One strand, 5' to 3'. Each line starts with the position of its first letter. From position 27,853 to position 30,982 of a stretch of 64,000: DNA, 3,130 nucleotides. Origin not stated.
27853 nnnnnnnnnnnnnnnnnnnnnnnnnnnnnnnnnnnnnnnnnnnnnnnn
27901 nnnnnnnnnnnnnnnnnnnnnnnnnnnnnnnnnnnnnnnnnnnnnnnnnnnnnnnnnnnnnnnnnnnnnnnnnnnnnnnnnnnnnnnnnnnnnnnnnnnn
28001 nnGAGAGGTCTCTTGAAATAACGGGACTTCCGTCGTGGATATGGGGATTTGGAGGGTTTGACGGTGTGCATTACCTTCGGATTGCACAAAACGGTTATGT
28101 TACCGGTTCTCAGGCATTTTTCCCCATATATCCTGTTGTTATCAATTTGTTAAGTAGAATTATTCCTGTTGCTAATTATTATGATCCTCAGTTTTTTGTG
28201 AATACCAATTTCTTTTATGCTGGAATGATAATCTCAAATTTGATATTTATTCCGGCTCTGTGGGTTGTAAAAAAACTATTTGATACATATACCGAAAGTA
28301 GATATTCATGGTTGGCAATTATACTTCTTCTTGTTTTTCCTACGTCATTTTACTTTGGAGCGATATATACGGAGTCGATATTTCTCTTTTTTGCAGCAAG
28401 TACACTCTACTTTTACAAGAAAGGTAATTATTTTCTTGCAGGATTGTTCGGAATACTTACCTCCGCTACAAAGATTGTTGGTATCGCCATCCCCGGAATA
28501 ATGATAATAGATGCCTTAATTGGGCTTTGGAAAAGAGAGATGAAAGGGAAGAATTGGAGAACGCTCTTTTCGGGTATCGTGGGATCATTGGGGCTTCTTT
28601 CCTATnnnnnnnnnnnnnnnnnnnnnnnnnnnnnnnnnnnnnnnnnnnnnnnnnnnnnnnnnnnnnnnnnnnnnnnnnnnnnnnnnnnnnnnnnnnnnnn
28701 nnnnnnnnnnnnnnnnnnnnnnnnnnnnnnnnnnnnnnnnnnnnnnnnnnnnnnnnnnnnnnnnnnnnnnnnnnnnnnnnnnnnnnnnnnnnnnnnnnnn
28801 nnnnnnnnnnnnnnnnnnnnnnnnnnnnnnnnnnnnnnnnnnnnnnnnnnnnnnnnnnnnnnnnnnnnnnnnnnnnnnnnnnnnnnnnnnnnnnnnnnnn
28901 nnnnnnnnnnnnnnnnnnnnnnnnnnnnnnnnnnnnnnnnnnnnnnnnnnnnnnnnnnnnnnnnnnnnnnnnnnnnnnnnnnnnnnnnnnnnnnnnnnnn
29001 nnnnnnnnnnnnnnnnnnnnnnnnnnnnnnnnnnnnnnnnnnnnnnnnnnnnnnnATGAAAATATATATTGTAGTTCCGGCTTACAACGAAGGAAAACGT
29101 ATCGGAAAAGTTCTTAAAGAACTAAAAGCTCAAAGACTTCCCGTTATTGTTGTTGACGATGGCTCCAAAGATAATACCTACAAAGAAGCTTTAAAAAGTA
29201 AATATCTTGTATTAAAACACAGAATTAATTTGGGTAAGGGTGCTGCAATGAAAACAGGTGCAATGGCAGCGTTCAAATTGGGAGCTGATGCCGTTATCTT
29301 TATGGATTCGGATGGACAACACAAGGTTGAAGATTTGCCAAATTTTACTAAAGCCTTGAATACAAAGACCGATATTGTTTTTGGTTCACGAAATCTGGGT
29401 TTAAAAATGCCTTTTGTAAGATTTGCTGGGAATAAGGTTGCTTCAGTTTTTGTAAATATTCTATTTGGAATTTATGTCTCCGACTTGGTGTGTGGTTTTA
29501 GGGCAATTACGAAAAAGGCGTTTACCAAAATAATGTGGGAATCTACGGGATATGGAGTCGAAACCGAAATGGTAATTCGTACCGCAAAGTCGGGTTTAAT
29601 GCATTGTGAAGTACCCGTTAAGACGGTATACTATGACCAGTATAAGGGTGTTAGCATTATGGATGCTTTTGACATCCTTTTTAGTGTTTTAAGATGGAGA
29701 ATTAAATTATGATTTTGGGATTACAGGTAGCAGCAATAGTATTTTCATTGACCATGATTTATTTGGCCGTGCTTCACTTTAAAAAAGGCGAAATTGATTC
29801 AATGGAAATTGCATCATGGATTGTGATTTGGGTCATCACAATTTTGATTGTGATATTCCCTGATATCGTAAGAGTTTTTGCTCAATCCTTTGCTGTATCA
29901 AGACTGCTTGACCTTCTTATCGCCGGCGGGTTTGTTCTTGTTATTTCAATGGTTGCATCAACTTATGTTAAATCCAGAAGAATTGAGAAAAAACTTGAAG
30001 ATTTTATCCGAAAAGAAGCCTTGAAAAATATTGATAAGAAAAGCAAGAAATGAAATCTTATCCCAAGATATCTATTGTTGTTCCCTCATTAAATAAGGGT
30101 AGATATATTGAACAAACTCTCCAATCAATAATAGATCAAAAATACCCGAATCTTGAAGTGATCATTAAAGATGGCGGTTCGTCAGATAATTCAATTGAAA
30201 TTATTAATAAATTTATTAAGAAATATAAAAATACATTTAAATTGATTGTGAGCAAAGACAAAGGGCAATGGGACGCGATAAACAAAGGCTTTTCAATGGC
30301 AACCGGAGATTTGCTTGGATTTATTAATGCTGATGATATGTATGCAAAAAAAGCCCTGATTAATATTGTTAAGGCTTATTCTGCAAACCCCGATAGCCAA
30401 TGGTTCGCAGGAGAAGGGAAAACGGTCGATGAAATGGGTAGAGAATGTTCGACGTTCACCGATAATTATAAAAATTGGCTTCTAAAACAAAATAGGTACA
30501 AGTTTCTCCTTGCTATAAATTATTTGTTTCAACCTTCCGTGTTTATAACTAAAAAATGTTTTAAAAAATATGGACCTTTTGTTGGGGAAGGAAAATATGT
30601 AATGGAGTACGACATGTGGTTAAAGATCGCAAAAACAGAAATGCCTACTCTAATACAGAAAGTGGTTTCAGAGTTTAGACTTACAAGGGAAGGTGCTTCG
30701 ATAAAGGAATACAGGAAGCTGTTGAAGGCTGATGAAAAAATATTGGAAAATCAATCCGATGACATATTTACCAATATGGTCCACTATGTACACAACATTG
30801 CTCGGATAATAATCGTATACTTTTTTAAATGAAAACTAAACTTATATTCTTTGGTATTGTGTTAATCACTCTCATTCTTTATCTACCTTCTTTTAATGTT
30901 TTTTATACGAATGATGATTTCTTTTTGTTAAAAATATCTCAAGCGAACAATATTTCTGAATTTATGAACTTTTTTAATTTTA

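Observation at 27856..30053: PIG-V/GT76-like membrane mannosyltransferase next to a second DPM1-like synthase and a small membrane partner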

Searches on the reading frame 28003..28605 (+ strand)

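Call 39: search_protein_families(library=pfam, proteins=[window:28003-28605:+, window:28030-28575:+], max_evalue=10)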
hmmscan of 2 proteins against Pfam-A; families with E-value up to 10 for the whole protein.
window:28003-28605:+ (201 aa): 2 families
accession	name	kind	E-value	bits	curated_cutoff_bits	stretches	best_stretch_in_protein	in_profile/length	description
PF04188.19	Mannosyl_trans2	-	6.7e-10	39.3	22.4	1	13-178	55-220/443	Mannosyltransferase (PIG-V)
PF09858.14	DUF2085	-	9.7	7.1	25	1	150-198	40-87/90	Predicted membrane protein (DUF2085)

window:28030-28575:+ (182 aa): 1 family
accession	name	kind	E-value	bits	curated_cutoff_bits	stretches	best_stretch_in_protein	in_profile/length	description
PF04188.19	Mannosyl_trans2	-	2.9e-09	37.2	22.4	1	4-160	55-211/443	Mannosyltransferase (PIG-V)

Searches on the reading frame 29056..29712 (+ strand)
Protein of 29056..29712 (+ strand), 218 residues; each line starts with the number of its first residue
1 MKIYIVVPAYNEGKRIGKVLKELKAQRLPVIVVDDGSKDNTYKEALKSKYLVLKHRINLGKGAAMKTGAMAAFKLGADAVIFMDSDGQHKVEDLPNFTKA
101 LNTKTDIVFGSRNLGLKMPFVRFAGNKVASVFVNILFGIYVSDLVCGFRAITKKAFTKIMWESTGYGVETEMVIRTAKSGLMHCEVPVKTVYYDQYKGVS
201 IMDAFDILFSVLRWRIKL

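Call 3: search_protein_families(library=pfam, proteins=[window:29056-29712:+], max_evalue=0.01)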
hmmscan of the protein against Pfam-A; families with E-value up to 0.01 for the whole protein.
window:29056-29712:+ (218 aa): 2 families
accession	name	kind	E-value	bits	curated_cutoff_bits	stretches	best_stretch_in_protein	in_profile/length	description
PF00535.33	Glycos_transf_2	-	3e-23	83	23.3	1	5-156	2-164/168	Glycosyl transferase family 2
PF13641.12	Glyco_tranf_2_3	-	0.0031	18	27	1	3-86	3-96/230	Glycosyltransferase like family 2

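Call 4: search_protein_families(library=ncbifam, proteins=[window:29056-29712:+], max_evalue=0.01)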
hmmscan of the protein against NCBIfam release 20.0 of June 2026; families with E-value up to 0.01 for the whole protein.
window:29056-29712:+ (218 aa): 19 families
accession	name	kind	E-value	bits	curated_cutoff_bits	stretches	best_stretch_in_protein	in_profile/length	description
NF058614.1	PPMAGASynPpgS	equivalog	8.8e-30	103.8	370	1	3-212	2-220/226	polyprenyl-phospho-N-acetylgalactosaminyl synthase PpgS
TIGR04182.1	glyco_TIGR04182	equivalog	8.4e-25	87.7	325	1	3-189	2-189/293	S-layer glycoprotein N-glycosyltransferase AglJ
NF041391.1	DPhHxTase_Halo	equivalog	4.9e-19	68.1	375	1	9-205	3-195/213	dolichyl-phosphate hexose transferase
NF047588.1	GlcsyltransPgfSStrep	equivalog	1.4e-12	47.5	500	1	1-160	1-168/308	glycosyltransferase PgfS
TIGR04283.1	glyco_like_mftF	equivalog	1.6e-10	40.9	182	1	5-101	3-97/221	TIGR04283 family arsenosugar biosynthesis glycosyltransferase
NF041875.1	EPS_EpsD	equivalog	6.5e-10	38.9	370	1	5-107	3-110/325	exopolysaccharide biosynthesis glycosyltransferase EpsD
TIGR03965.1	mycofact_glyco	equivalog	2e-09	36.9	280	1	3-98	76-176/467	mycofactocin biosynthesis glycosyltransferase MftF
TIGR03937.1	PgaC_IcaA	equivalog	2e-09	36.9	422.3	1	2-86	46-135/407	poly-beta-1,6-N-acetyl-D-glucosamine synthase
NF010496.0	PRK13915.1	equivalog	3.5e-09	36.2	262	1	2-178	32-228/307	glucosyl-3-phosphoglycerate synthase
NF007986.1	PRK10714.1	equivalog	1e-07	31.3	529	1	2-156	7-169/316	undecaprenyl-phosphate 4-deoxy-4-formamido-L-arabinose transferase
TIGR01556.1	rhamnosyltran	subfamily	4.9e-07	29.2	200.55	1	14-104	8-101/281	rhamnosyltransferase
TIGR03469.1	HpnB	hypoth_equivalog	2.9e-06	26.5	379.25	1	2-98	45-157/386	hopene-associated glycosyltransferase HpnB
NF007482.0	PRK10073.1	equivalog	1.8e-05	23.9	423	1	2-87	7-96/334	glycosyltransferase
NF050113.1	gal_furan_GlfT1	equivalog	2.2e-05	23.9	330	1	16-93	14-96/290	galactofuranosyltransferase GlfT1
NF041865.1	EpsU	equivalog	9.1e-05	21.6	700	1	2-106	40-152/394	exopolysaccharide biosynthesis GT2 family glycosyltransferase EpsU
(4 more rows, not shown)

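Call 32: search_solved_structures(query=window:29056-29712:+, max_evalue=0.001)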
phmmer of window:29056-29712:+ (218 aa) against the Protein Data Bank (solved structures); distinct sequences matched with E-value up to 0.001: 4.
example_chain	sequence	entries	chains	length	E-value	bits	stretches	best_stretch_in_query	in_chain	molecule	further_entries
5mlz_A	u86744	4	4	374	1.5e-13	54.2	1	1-215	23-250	Dolichol monophosphate mannose synthase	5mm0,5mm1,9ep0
9bhc_C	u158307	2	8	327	2.1e-06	30.9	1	2-154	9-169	Undecaprenyl-phosphate 4-deoxy-4-formamido-L-arabinose transferase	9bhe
8vxh_A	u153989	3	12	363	2.8e-06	30.5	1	2-154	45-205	Undecaprenyl-phosphate 4-deoxy-4-formamido-L-arabinose transferase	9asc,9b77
9hwj_A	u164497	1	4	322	1.2e-05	28.5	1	2-153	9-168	Undecaprenyl-phosphate 4-deoxy-4-formamido-L-arabinose transferase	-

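Call 59: find_related_loci(query=A4, collection=metagenome_contigs, flank=8000)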
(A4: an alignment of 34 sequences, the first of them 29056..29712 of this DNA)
Query A4 (218 aa) in metagenome_contigs; peptide patterns used: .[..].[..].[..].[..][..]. (x = any residue, [..] = any of these).
600 stretches matched a pattern (row limit reached: there are more); 566 encode a relative of the query (tblastn E <= 1e-3); the best 80 are kept; 80 distinct loci.
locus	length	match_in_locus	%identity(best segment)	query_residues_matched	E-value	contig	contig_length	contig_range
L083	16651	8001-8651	63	1-217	1e-90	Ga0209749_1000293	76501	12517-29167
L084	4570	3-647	61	3-216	6e-90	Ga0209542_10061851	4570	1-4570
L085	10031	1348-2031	60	1-218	4e-89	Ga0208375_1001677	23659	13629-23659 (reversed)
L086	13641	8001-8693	59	1-217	3e-88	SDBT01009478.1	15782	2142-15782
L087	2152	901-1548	60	2-218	4e-87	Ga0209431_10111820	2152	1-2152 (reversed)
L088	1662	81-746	57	1-218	6e-83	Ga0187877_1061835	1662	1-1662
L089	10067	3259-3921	55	2-218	3e-78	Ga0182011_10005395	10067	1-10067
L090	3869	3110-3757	55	1-216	3e-78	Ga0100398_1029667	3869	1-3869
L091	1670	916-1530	56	1-216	4e-82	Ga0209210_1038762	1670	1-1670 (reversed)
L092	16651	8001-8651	61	1-218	1e-87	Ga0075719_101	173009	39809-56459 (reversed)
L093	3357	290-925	57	1-208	4e-78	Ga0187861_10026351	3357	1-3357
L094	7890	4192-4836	55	1-217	2e-75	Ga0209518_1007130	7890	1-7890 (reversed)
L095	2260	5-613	57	14-216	4e-77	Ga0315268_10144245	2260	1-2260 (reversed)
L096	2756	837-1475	53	4-216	4e-76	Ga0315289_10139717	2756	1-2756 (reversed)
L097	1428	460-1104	54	1-217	5e-79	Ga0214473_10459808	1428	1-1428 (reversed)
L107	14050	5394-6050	47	1-216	6e-65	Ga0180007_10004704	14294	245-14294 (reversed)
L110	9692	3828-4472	46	2-217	4e-62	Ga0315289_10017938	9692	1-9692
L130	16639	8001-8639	45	3-216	4e-58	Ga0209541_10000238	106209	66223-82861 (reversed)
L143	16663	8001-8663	41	1-216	2e-56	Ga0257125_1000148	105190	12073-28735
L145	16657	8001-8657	46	1-214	4e-56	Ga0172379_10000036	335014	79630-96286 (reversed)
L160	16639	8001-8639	39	3-216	3e-52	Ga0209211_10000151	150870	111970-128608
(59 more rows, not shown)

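Call 62: search_protein_families(library=pfam, proteins=[L130:4827-7985:+, L110:55-3816:+, L143:4457-7876:+, L160:4791-7976:+, L145:6340-8004:+, L145:9009-10853:+, L107:8609-10177:+, L130:9020-10174:+], max_evalue=0.001)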
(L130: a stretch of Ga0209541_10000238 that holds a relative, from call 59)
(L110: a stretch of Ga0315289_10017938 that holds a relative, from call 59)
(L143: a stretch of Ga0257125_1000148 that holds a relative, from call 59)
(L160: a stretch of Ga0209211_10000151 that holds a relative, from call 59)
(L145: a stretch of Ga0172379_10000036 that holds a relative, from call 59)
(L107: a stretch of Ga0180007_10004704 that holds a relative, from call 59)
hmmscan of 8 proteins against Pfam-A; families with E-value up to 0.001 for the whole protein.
L130:4827-7985:+ (1052 aa): 1 family
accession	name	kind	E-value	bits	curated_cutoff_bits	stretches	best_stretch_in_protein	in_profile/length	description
PF02516.20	STT3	-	1.8e-33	117.1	24.5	1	202-646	14-395/405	Oligosaccharyl transferase STT3, N-terminal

L110:55-3816:+ (1253 aa): 4 families
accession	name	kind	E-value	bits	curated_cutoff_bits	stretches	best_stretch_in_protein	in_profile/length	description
PF02516.20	STT3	-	5.7e-38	131.9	24.5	1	278-711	25-395/405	Oligosaccharyl transferase STT3, N-terminal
PF13616.12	Rotamase_3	-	1.8e-30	106.3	22.5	1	1085-1191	12-115/116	PPIC-type PPIASE domain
PF00639.27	Rotamase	-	4.4e-25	88.9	21.7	1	1093-1189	1-96/97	PPIC-type PPIASE domain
PF13145.12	Rotamase_2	-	8.4e-08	33.5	27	1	1118-1193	41-110/121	PPIC-type PPIASE domain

L143:4457-7876:+ (1139 aa): 4 families
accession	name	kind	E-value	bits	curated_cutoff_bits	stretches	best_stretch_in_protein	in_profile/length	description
PF02516.20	STT3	-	1.5e-42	147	24.5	1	265-662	15-398/405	Oligosaccharyl transferase STT3, N-terminal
PF13616.12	Rotamase_3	-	4.3e-30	105.1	22.5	1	1035-1135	12-116/116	PPIC-type PPIASE domain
PF00639.27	Rotamase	-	5.1e-26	91.9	21.7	1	1043-1133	1-97/97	PPIC-type PPIASE domain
PF13145.12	Rotamase_2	-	7.5e-06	27.2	27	1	1051-1134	31-108/121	PPIC-type PPIASE domain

L160:4791-7976:+ (1061 aa): 2 families
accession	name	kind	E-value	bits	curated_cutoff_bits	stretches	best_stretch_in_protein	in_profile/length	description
PF02516.20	STT3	-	8.1e-35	121.5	24.5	1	203-656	14-397/405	Oligosaccharyl transferase STT3, N-terminal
PF21436.2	STT3-PglB_core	-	5.1e-05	24.2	23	1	694-833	4-128/131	STT3/PglB/AglB core domain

L145:6340-8004:+ (554 aa): 1 family
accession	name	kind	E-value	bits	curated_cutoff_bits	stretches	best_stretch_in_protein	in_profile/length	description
PF09913.15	DUF2142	-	8.3e-29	101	30.1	1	21-382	7-394/395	Predicted membrane protein (DUF2142)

L145:9009-10853:+ (614 aa): 1 family
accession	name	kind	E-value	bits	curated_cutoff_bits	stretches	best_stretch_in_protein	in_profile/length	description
PF13231.12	PMT_2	-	2.6e-05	24.9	26.1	1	188-312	33-154/160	Dolichyl-phosphate-mannose-protein mannosyltransferase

L107:8609-10177:+ (522 aa): 0 families

L130:9020-10174:+ (384 aa): 1 family
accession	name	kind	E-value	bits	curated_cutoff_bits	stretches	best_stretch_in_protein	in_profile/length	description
PF01075.23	Glyco_transf_9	-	2.9e-37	128.8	22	1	112-339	11-233/247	Glycosyltransferase family 9 (heptosyltransferase)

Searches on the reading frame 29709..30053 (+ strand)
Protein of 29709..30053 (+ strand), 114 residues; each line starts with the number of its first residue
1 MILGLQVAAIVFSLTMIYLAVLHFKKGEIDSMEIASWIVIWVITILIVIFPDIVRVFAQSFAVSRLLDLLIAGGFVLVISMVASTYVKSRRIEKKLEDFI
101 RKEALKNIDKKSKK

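Call 3: search_protein_families(library=pfam, proteins=[window:29709-30053:+], max_evalue=0.01)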
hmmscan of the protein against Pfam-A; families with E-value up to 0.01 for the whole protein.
window:29709-30053:+ (114 aa): 1 family
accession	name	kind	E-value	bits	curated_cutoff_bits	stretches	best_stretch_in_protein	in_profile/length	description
PF10066.14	DUF2304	-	6.9e-18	65.3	25.5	1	5-107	2-104/106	Uncharacterized conserved protein (DUF2304)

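Call 4: search_protein_families(library=ncbifam, proteins=[window:29709-30053:+], max_evalue=0.01)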
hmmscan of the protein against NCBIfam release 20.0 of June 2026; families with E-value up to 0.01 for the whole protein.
window:29709-30053:+ (114 aa): 0 families

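Call 33: search_solved_structures(query=window:29709-30053:+, max_evalue=10)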
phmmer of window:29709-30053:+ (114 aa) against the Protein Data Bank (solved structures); distinct sequences matched with E-value up to 10: 0.

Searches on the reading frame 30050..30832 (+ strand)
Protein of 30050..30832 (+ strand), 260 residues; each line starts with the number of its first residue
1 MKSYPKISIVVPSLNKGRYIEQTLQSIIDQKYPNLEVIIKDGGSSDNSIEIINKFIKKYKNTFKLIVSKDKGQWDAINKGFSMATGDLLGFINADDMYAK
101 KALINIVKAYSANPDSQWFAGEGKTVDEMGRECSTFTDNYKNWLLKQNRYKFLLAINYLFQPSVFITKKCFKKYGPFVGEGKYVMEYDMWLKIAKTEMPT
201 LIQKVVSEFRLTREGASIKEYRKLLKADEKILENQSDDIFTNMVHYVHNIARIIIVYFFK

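Call 3: search_protein_families(library=pfam, proteins=[window:30050-30832:+], max_evalue=0.01)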
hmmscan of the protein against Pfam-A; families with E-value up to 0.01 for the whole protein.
window:30050-30832:+ (260 aa): 3 families
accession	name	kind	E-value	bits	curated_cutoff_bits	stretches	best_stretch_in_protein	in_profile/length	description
PF00535.33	Glycos_transf_2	-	1.1e-25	90.9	23.3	1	8-116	1-113/168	Glycosyl transferase family 2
PF13641.12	Glyco_tranf_2_3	-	2e-10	41.5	27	1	5-204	1-205/230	Glycosyltransferase like family 2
PF10111.15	Glyco_tranf_2_2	-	2e-10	41.1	27.3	1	9-109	2-110/276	Glycosyltransferase like family 2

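Call 53: search_protein_families(library=ncbifam, proteins=[window:30050-30832:+], max_evalue=0.00001)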
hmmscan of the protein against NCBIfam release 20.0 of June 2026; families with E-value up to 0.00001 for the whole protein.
window:30050-30832:+ (260 aa): 18 families
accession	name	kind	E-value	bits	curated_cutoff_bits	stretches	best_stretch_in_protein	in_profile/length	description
NF007482.0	PRK10073.1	equivalog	3.8e-20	72.2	423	1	1-101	2-101/334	glycosyltransferase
TIGR03937.1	PgaC_IcaA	equivalog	5.4e-20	71.7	422.3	1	2-117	42-157/407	poly-beta-1,6-N-acetyl-D-glucosamine synthase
TIGR04283.1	glyco_like_mftF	equivalog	1.2e-16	61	182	1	7-207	1-185/221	TIGR04283 family arsenosugar biosynthesis glycosyltransferase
NF047683.1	TeichurnBiosyTuaG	equivalog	4.6e-15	56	400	1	3-106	4-107/252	teichuronic acid biosynthesis protein TuaG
TIGR03111.1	glyc2_xrt_Gpos1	hypoth_equivalog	6.9e-15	54.8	363.95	1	2-121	46-167/439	TIGR03111 family XrtG-associated glycosyltransferase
NF053739.1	GlytfEpsEBac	equivalog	6.1e-14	51.6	450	1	5-133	1-130/265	glycosyltransferase EpsE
NF050050.1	ProtGlycPglI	equivalog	3.5e-13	49.6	500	1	5-109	2-107/306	GalNAc(5)-diNAcBac-PP-undecaprenol beta-1,3-glucosyltransferase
TIGR04009.1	wcaE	equivalog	9.9e-11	41.4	369.2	1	24-209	23-195/248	colanic acid biosynthesis glycosyltransferase WcaE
NF041875.1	EPS_EpsD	equivalog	1.6e-09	37.6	370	1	7-105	1-98/325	exopolysaccharide biosynthesis glycosyltransferase EpsD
NF038299.1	EPS_HpsN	equivalog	3.6e-09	36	425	1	5-122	1-118/317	hormogonium polysaccharide biosynthesis glycosyltransferase HpsN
TIGR03469.1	HpnB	hypoth_equivalog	2e-08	33.7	379.25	1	2-70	41-110/386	hopene-associated glycosyltransferase HpnB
NF007986.1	PRK10714.1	equivalog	2.6e-08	33.3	529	1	5-98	6-103/316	undecaprenyl-phosphate 4-deoxy-4-formamido-L-arabinose transferase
NF038302.1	EPS_HpsE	equivalog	2.9e-08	33.1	300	1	7-119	3-120/307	hormogonium polysaccharide biosynthesis glycosyltransferase HpsE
NF047588.1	GlcsyltransPgfSStrep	equivalog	6.5e-08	32.1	500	1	6-111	2-111/308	glycosyltransferase PgfS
NF041394.1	GtaseAglG_Halo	equivalog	1.1e-07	31.5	440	1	6-145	2-139/304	glucosyl-dolichyl phosphate glucuronosyltransferase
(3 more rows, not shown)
